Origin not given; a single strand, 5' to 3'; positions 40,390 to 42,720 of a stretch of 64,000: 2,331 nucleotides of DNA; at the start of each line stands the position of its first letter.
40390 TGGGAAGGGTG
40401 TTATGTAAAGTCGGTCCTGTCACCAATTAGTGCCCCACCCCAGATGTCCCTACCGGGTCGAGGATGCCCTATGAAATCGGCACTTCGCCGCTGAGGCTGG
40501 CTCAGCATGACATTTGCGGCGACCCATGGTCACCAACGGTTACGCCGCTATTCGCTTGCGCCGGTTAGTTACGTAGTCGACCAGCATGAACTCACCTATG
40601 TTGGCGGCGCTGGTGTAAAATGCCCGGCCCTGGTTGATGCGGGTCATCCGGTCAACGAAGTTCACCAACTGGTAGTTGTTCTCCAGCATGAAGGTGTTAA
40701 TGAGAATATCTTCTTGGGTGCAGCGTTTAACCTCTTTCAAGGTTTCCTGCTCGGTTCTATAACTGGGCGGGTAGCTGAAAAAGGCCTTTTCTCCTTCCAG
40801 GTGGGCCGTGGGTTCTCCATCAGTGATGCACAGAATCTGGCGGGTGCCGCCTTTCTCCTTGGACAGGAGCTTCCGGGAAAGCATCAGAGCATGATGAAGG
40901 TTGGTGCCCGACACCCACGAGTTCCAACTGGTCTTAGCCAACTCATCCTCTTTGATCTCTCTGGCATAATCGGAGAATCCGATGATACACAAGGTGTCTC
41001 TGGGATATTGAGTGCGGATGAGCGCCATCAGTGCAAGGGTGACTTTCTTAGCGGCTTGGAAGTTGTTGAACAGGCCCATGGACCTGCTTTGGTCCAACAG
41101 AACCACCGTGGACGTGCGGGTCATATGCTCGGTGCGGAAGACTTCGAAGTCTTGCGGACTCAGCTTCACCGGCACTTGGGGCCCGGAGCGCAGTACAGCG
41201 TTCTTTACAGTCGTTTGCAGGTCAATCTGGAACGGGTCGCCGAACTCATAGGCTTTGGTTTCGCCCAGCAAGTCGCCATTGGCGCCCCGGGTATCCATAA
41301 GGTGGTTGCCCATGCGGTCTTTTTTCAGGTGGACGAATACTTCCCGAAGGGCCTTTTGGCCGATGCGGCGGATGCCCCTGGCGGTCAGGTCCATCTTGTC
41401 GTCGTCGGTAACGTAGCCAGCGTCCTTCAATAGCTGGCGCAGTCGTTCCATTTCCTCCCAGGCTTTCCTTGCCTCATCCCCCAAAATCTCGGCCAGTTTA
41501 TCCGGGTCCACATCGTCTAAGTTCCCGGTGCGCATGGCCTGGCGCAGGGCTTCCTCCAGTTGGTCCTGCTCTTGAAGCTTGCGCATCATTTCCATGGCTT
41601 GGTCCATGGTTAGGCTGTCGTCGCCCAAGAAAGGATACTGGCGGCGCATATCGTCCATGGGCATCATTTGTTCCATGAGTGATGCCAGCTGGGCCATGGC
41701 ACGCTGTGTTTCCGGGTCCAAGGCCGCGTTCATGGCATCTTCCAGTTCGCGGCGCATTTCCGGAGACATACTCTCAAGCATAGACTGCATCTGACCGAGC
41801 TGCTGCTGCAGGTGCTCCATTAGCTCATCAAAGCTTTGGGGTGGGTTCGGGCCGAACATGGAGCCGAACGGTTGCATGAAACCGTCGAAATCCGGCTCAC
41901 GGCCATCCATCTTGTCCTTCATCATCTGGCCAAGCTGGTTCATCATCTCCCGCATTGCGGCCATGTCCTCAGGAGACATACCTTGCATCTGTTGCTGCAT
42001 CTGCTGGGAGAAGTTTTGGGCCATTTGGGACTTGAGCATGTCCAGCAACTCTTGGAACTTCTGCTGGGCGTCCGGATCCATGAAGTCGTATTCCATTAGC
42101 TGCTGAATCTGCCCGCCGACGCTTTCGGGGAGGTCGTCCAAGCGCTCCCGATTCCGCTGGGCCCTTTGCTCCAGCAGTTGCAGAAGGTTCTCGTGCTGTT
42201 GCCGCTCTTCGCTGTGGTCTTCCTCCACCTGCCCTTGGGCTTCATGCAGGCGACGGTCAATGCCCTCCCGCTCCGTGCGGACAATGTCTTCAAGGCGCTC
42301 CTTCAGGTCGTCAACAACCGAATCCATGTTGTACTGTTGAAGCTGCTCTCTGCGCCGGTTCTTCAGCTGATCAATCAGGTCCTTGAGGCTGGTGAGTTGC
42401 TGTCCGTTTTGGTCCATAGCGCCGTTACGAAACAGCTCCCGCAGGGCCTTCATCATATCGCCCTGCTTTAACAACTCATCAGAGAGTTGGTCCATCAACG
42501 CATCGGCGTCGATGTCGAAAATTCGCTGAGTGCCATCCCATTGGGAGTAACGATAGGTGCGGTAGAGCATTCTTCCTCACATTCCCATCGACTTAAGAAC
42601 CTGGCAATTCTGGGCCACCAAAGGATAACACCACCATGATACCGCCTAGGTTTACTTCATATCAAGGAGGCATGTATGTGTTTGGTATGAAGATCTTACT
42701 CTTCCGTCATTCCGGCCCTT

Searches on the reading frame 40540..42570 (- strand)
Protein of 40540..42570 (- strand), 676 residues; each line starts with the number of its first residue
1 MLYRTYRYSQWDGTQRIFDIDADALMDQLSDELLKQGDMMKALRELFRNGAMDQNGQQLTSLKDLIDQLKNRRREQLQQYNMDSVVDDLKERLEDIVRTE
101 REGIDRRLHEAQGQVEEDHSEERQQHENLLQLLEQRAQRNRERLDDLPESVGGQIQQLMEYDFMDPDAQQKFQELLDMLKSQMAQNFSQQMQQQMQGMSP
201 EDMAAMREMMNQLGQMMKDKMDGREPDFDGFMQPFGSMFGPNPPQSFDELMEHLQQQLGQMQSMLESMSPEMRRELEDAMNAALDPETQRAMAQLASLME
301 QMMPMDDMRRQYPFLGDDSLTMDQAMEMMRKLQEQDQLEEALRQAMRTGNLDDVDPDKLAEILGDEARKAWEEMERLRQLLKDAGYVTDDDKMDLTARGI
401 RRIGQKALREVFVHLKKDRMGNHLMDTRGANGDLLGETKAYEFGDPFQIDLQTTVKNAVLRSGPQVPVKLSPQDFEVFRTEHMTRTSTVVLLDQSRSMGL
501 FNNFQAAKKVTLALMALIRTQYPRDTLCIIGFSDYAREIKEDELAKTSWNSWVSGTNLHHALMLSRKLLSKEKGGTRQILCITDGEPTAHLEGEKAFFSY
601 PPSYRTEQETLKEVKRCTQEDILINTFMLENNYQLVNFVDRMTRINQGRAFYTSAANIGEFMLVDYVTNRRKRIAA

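Call 16: search_protein_families(library=pfam, proteins=[window:40540-42570:-], max_evalue=0.001)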
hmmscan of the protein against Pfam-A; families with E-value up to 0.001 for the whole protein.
window:40540-42570:- (676 aa): 1 family
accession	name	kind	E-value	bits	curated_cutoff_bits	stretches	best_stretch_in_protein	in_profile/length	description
PF13519.12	VWA_2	-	4.2e-07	31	27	1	488-586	1-107/107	von Willebrand factor type A domain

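Call 17: search_protein_families(library=ncbifam, proteins=[window:40540-42570:-])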
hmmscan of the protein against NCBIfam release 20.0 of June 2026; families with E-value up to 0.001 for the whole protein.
window:40540-42570:- (676 aa): 1 family
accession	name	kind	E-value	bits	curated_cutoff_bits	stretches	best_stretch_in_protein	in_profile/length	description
TIGR02442.1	Cob-chelat-sub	hypoth_equivalog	2.8e-07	29.4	779.45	1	371-587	362-583/641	putative cobaltochelatase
